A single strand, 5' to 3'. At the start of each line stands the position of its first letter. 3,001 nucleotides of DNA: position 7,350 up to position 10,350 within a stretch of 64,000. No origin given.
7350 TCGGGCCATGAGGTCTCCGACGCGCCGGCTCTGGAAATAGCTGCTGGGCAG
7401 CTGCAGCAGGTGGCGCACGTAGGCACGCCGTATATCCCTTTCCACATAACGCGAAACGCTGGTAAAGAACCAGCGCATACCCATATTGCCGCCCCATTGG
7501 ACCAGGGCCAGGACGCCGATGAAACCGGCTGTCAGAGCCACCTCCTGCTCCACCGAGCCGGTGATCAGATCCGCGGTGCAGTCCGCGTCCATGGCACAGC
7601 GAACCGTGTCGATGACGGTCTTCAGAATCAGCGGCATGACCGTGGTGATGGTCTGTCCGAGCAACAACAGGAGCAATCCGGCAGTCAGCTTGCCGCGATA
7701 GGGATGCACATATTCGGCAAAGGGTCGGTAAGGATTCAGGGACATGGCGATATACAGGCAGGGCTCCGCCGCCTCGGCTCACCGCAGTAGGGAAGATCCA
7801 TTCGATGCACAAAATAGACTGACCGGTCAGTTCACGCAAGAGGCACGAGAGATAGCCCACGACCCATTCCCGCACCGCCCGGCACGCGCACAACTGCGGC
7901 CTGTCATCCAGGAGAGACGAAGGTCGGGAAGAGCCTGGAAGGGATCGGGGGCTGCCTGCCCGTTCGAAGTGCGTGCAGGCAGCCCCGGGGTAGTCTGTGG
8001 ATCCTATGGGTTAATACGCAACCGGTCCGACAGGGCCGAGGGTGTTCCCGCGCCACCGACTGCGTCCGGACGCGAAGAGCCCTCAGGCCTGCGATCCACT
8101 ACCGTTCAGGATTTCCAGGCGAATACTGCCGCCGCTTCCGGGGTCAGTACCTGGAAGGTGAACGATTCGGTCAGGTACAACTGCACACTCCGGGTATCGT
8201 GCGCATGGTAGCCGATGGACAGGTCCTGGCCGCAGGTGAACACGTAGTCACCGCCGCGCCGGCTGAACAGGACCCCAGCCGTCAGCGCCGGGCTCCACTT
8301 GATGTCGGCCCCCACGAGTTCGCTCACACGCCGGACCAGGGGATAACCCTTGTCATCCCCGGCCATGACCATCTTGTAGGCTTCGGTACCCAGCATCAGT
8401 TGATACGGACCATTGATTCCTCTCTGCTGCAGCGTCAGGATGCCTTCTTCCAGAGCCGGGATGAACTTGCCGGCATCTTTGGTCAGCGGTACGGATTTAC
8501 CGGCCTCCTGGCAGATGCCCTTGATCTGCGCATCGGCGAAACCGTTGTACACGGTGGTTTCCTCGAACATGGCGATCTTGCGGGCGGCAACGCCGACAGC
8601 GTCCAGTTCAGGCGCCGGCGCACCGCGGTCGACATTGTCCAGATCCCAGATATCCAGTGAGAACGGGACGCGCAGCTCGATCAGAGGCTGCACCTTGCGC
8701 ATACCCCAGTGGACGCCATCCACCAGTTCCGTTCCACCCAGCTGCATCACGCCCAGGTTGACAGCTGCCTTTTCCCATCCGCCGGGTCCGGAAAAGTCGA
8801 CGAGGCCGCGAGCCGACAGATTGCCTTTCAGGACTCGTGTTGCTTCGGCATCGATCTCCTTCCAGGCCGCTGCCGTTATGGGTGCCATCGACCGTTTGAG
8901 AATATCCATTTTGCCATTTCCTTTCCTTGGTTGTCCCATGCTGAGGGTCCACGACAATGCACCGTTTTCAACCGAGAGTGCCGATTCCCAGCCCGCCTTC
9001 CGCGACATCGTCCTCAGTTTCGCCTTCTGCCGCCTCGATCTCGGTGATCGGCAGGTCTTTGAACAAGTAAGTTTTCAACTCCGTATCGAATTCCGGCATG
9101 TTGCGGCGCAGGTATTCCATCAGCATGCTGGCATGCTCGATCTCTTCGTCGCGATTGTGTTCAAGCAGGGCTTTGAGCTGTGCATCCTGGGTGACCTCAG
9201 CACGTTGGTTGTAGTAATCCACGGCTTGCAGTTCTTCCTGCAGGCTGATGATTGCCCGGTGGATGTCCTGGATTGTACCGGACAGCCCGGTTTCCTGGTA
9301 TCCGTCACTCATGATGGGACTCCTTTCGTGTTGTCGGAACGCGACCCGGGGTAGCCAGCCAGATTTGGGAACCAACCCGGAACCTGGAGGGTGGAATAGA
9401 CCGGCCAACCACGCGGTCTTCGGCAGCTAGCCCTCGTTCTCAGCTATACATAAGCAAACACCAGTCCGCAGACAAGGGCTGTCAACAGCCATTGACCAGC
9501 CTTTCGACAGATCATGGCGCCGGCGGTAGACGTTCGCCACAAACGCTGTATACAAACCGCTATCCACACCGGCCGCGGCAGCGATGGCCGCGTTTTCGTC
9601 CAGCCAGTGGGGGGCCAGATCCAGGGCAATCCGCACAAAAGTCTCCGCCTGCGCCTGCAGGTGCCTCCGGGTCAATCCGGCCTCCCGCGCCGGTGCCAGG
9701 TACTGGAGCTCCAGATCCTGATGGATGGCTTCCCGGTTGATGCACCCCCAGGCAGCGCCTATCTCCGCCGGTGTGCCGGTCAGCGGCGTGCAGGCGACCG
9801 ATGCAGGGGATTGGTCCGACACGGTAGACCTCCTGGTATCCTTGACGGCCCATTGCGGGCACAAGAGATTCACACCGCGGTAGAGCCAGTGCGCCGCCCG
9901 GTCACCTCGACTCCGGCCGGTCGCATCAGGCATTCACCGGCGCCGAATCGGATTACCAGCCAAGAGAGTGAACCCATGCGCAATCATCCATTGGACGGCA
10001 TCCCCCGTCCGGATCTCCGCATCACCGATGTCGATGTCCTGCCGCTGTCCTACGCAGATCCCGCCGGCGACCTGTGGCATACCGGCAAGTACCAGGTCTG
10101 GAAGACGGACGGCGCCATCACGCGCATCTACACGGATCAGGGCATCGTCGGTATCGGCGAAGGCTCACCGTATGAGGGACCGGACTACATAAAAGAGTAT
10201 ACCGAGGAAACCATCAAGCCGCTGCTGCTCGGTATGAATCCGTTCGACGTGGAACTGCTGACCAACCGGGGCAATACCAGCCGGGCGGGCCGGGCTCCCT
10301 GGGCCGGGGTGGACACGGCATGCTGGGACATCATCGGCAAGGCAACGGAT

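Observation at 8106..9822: Family-1 encapsulin nanocompartment with EncFtn cargo and a possible third upstream component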

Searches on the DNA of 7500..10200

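Call 22: search_rna_families(source=window, start=7500, end=10200, threshold=evalue, max_evalue=1)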
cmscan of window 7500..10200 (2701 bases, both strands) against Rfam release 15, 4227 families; matches with E-value up to 1: 1.
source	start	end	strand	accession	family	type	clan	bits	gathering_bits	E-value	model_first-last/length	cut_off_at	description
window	8983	9142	+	RF02174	SMAD5-AS1_2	Gene; lncRNA;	-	16.4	50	0.55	1-129/129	no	SMAD5 antisense RNA 1 conserved region 2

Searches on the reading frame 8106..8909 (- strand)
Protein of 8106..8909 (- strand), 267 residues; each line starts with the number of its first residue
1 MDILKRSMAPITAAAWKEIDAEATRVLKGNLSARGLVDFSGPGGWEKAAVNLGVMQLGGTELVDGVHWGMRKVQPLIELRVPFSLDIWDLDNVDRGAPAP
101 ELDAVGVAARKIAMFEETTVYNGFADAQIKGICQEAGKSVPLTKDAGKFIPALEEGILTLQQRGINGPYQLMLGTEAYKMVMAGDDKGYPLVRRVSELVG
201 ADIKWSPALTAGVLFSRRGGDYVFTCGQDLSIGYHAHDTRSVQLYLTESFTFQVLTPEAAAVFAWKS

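Call 3: search_protein_families(library=pfam, proteins=[window:8106-8909:-], max_evalue=0.01)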
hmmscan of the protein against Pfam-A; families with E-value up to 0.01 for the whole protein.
window:8106-8909:- (267 aa): 1 family
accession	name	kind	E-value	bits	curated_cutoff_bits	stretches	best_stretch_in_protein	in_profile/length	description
PF04454.18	Linocin_M18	-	1.7e-78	263.8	24.3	1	1-251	1-253/253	Encapsulating protein for peroxidase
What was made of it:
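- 8106..8909 (-): Family-1 encapsulin shell gene (267 aa), probably forming a T=1 shell. Pfam PF04454 Linocin_M18 at 1.7e-78, covering 1-253 of 253 model positions (call 3).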

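Call 4: search_protein_families(library=ncbifam, proteins=[window:8106-8909:-], max_evalue=0.01)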
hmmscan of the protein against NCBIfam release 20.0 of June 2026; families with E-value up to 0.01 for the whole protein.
window:8106-8909:- (267 aa): 1 family
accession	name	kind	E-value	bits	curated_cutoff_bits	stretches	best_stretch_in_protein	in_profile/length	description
NF041155.2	encap_f1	equivalog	1.9e-79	266.8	100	1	4-262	1-260/261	family 1 encapsulin nanocompartment shell protein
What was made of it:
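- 8106..8909 (-): NCBIfam NF041155 encap_f1 equivalog at 266.8 bits against a cut-off of 100 (call 4).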

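Call 11: search_solved_structures(query=window:8106-8909:-, max_evalue=0.001, show_alignments=1)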
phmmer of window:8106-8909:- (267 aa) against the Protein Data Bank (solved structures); distinct sequences matched with E-value up to 0.001: 29.
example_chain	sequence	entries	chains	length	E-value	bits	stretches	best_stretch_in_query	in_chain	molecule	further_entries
7odw_A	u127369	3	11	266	1.2e-63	218.4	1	1-261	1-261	Linocin_M18 bacteriocin protein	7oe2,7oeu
9ry4_A0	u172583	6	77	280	2.6e-57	197.6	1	2-261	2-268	Type 1 encapsulin shell protein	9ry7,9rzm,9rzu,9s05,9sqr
8u50_A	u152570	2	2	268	3.3e-57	197.3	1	2-260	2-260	Klebsiella pneumoniae family 1 encapsulin shell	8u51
9e5e_A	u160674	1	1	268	1.2e-56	195.4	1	2-261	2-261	Bacteriocin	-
7k5w_A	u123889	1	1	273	7.5e-56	192.8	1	1-262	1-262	Maritimacin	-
7lij_A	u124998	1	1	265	8.6e-56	192.6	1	1-261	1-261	Maritimacin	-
3dkt_A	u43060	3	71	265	8.6e-56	192.6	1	1-261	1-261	Maritimacin | Type 1 encapsulin shell protein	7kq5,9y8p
7lik_A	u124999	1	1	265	8.7e-56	192.6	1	1-261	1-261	Maritimacin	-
7mu1_A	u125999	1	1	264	1e-55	192.4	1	1-261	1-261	Maritimacin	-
7lil_A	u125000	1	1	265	6.6e-55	189.7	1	1-261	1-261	Maritimacin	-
9bkx_A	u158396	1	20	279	1.7e-53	185.1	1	2-264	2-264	Type 1 encapsulin shell protein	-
9i8d_A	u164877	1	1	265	2.1e-53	184.8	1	2-262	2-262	Encapsulin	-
9fn9_A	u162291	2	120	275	2.2e-53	184.7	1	2-262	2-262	29 kDa antigen Cfp29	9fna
7phm_Z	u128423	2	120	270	2.2e-53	184.7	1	2-262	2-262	29 kDa antigen CFP29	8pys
7boj_A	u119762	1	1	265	2.2e-53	184.7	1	2-261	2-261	29 kDa antigen Cfp29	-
6nj8_A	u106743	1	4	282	1.2e-05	28.2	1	101-259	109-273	Encapsulating protein for a DyP-type peroxidase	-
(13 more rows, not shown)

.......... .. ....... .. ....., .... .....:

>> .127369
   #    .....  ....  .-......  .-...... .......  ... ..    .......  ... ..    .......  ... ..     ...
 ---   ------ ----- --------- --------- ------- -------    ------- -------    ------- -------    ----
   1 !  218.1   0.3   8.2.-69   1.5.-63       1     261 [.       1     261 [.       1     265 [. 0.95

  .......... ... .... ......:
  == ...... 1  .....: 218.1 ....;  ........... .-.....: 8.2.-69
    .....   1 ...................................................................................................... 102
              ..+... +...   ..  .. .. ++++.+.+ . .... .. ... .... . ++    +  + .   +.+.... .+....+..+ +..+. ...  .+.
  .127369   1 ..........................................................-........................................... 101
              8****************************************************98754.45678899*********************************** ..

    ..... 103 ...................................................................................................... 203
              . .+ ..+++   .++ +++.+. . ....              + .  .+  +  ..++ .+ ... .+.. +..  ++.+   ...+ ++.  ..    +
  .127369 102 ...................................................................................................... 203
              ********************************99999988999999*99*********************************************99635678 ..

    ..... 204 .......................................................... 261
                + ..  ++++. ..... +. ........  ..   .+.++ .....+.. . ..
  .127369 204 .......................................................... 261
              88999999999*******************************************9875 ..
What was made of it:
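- On Family-1 (classical) encapsulin shell: The fold is inferred from near-gapless full-length sequence alignment to solved encapsulin shells: 7odw at 1.2e-63 and 3dkt at 8.6e-56 (call 11).
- Closest known: Rhodospirillum rubrum EncFtn. Same: The shell aligns over residues 1-261 to the T. maritima shell at 8.6e-56 (call 11).
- All of the best solved relatives are encapsulins (call 11).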

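Call 18: find_related_loci(query=window:8106-8909:-, collection=genome_contigs, flank=6000)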
Query window:8106-8909:- (267 aa) in genome_contigs; peptide patterns used: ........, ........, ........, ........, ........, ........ (x = any residue, [..] = any of these).
60 stretches matched a pattern; 38 encode a relative of the query (tblastn E <= 1e-3); 38 distinct loci.
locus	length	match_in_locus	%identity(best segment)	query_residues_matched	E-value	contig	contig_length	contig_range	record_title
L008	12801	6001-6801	68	1-266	7e-125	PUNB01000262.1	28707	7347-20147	MAG: Lentisphaerae bacterium isolate B1Sed10_208R1 B1-Sed10-C1327, whole genome shotgun sequence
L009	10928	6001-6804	44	1-267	1e-64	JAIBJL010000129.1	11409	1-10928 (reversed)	MAG: Gammaproteobacteria bacterium isolate CR_Sed_300A_bin.95 scaffold_390, whole genome shotgun sequence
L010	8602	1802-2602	44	1-265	7e-64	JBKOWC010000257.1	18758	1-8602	MAG: Pseudomonadota bacterium isolate GM_EKS_MAG_00027 GM_EKS_000001191595, whole genome shotgun sequence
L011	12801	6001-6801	43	1-265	5e-63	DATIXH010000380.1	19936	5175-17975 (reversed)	MAG TPA_asm: Candidatus Acidoferrum sp. isolate SMAG_U15244 k141_4060743, whole genome shotgun sequence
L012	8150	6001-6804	43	1-267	5e-63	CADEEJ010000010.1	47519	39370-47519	MAG: uncultured Steroidobacter sp. isolate Steroidobacter sp. RBC007 genome assembly, contig: MAG007_10, whole genome sh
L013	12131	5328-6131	42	1-267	8e-63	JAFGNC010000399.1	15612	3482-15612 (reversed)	MAG: Gammaproteobacteria bacterium isolate Zod_Metabat.529 k87_5678246, whole genome shotgun sequence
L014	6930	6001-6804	42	1-266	7e-63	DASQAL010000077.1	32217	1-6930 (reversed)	MAG TPA_asm: Candidatus Acidoferrum sp. isolate SMAG_U11644 k141_1574009, whole genome shotgun sequence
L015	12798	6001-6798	44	1-265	9e-63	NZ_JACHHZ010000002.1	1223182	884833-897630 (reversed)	Povalibacter uvarum strain DSM 26723 Ga0415266_02, whole genome shotgun sequence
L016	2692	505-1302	43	1-265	1e-62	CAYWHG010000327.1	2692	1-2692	MAG TPA_asm: uncultured Steroidobacter sp. isolate SRP344714_co2_53 genome assembly, contig: NODE_95523_length_2692_cov_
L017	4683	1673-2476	43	1-266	2e-62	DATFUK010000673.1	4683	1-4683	MAG TPA_asm: Candidatus Methylomirabilota bacterium isolate SMAG_U9435 k141_1131062, whole genome shotgun sequence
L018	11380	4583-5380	43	1-265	3e-62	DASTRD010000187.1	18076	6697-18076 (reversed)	MAG TPA_asm: Povalibacter sp. isolate SMAG_U2242 k141_1247430, whole genome shotgun sequence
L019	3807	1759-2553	43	4-266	2e-62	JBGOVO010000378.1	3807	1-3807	MAG: Candidatus Methylomirabilia bacterium isolate OBJ_0618_7090110_113 k141_9483729_length_3807_cov_16.4962, whole geno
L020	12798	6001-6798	43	1-265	7e-62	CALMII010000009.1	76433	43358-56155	MAG TPA_asm: uncultured Steroidobacter sp. isolate SRR2107171_bin.15_CONCOCT_v1.1_MAG genome assembly, contig: ERZ794917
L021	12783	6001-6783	44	1-260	1e-61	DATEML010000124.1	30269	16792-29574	MAG TPA_asm: Steroidobacteraceae bacterium isolate SMAG_U8941 k141_248653, whole genome shotgun sequence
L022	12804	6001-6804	41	1-267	9e-62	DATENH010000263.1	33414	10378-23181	MAG TPA_asm: Steroidobacteraceae bacterium isolate SMAG_U8964 k141_1222064, whole genome shotgun sequence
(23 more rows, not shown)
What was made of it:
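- Closest known: Haliangium ochraceum family-1 encapsulin with EncFtn. Different: The host is an uncultured bacterium whose nearest encapsulin relative is in a Lentisphaerae MAG (call 18).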

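Call 44: list_cluster_members(proteins=[window:8106-8909:-, window:8968-9312:-, P0001])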
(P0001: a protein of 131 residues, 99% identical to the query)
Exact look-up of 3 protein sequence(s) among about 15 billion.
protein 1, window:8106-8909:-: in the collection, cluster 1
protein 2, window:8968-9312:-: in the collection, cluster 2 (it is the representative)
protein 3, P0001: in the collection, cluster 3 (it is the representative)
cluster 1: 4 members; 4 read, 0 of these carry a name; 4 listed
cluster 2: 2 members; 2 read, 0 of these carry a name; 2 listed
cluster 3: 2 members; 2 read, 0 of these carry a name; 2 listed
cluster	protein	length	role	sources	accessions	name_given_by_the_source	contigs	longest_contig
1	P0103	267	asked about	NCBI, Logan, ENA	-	-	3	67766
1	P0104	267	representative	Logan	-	-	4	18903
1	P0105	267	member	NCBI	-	-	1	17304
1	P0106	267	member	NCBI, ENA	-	-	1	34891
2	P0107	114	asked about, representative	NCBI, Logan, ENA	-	-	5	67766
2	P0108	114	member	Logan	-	-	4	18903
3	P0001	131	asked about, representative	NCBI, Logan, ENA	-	-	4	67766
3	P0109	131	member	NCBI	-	-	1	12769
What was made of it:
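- Tried and rejected: A source-given name for the three proteins was sought in the clustered protein collection; none of the members carries one (call 44).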

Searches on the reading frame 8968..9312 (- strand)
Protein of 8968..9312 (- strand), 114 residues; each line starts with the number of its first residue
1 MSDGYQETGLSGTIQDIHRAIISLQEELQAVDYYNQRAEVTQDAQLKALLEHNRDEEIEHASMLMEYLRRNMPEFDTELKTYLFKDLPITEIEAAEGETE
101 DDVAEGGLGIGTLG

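Call 3: search_protein_families(library=pfam, proteins=[window:8968-9312:-], max_evalue=0.01)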
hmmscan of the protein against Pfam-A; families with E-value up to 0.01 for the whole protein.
window:8968-9312:- (114 aa): 2 families
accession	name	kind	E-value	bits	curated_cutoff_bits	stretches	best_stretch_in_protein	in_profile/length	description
PF22277.2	EncFtn-like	-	1e-35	121.8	27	1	8-86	7-85/85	EncFtn-like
PF00210.30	Ferritin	-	0.0052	17.1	24.5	1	24-69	8-56/142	Ferritin-like domain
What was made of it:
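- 8968..9312 (-): EncFtn (encapsulated ferritin-like protein) cargo gene, 114 aa. PF22277 EncFtn-like at 1e-35 (call 3).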

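Call 4: search_protein_families(library=ncbifam, proteins=[window:8968-9312:-], max_evalue=0.01)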
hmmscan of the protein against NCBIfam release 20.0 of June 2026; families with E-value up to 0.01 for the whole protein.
window:8968-9312:- (114 aa): 3 families
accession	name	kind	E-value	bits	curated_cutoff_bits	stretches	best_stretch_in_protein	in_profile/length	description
TIGR04535.1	ferrit_encaps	subfamily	2.6e-38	130.5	125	1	9-113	7-113/114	encapsulin-associated ferritin-like protein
NF058679.1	EncB_fam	subfamily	1.3e-18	67.1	90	1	15-113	20-117/117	encapsulin nanocompartment ferritin-likeEncB family encapsulin nanocompartment ferritin-like cargo protein cargo protein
NF045676.1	FeExpMbfA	equivalog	0.0079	15.6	450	1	25-72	105-152/318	iron exporter MbfA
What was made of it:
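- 8968..9312 (-): TIGR04535 at 130.5 bits against a cut-off of 125 (call 4).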

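Call 12: search_solved_structures(query=window:8968-9312:-, max_evalue=0.001, show_alignments=2)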
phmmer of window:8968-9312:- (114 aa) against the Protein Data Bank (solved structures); distinct sequences matched with E-value up to 0.001: 12.
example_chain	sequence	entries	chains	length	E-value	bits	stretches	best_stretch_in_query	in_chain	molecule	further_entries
3k6c_A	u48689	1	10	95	2.5e-28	101.7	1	2-90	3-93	Uncharacterized protein NE0167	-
33bf_A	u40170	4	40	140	1.1e-25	93.2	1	16-107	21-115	Encapsulated ferritin-like protein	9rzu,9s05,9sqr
7oe2_1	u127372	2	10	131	2.5e-23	85.6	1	10-104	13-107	Haliangium ochraceum Encapsulated ferritin localisation sequence | Haliangium ochraceum encapsulated ferritin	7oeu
5da5_A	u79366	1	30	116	1e-22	83.6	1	16-94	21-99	Rru_A0973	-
6sv1_A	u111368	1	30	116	2.7e-22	82.3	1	16-94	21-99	Encapsulated Ferritin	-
5n5f_A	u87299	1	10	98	2.8e-22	82.2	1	10-93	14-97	encapsulated ferritin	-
5l8b_A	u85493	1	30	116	7.1e-22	80.9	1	16-94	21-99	Uncharacterized protein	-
6suw_A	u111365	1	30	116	7.1e-22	80.9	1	16-94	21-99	Uncharacterized protein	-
5l89_A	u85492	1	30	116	7.1e-22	80.9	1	16-94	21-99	Rru_A0973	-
5l8g_A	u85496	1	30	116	2.7e-21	79.1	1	16-94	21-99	Uncharacterized protein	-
5l8f_A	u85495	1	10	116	1.3e-19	73.7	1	16-94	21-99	Rru_A0973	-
7s8t_A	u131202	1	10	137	2.5e-06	31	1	18-90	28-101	EncC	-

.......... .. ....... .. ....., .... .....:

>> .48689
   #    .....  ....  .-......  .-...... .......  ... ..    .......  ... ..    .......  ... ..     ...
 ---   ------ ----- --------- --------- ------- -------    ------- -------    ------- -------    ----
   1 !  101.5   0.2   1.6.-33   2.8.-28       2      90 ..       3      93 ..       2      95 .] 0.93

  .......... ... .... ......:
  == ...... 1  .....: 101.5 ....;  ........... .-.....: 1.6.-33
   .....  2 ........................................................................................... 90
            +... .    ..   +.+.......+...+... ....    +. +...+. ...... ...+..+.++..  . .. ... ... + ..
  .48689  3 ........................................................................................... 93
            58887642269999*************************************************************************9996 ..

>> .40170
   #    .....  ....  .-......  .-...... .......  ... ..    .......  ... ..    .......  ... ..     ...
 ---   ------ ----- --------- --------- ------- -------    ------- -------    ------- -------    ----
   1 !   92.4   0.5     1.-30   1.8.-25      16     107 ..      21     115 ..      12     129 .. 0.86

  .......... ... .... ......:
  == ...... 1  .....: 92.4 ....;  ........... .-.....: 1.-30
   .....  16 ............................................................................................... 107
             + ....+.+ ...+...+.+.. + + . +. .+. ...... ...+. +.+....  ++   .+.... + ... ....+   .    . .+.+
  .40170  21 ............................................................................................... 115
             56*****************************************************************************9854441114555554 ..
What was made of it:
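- Closest known: Haliangium ochraceum family-1 encapsulin with EncFtn. Same: It is the best solved match for the shell (1.2e-63, residues 1-261 aligned with one single-residue gap) and a strong match for the cargo (2.5e-23) (calls 11, 12).
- They align over their full lengths to solved encapsulin and EncFtn structures (calls 11, 12).
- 8968..9312 (-): Solved relatives 3k6c at 2.5e-28, R. rubrum EncFtn at 1e-22 to 1e-25 and H. ochraceum EncFtn at 2.5e-23 (call 12).
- Closest known: Nitrosomonas europaea NE0167. Same: It is the best sequence match for the helical EncFtn domain (2.5e-28, residues 2-90) (call 12).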
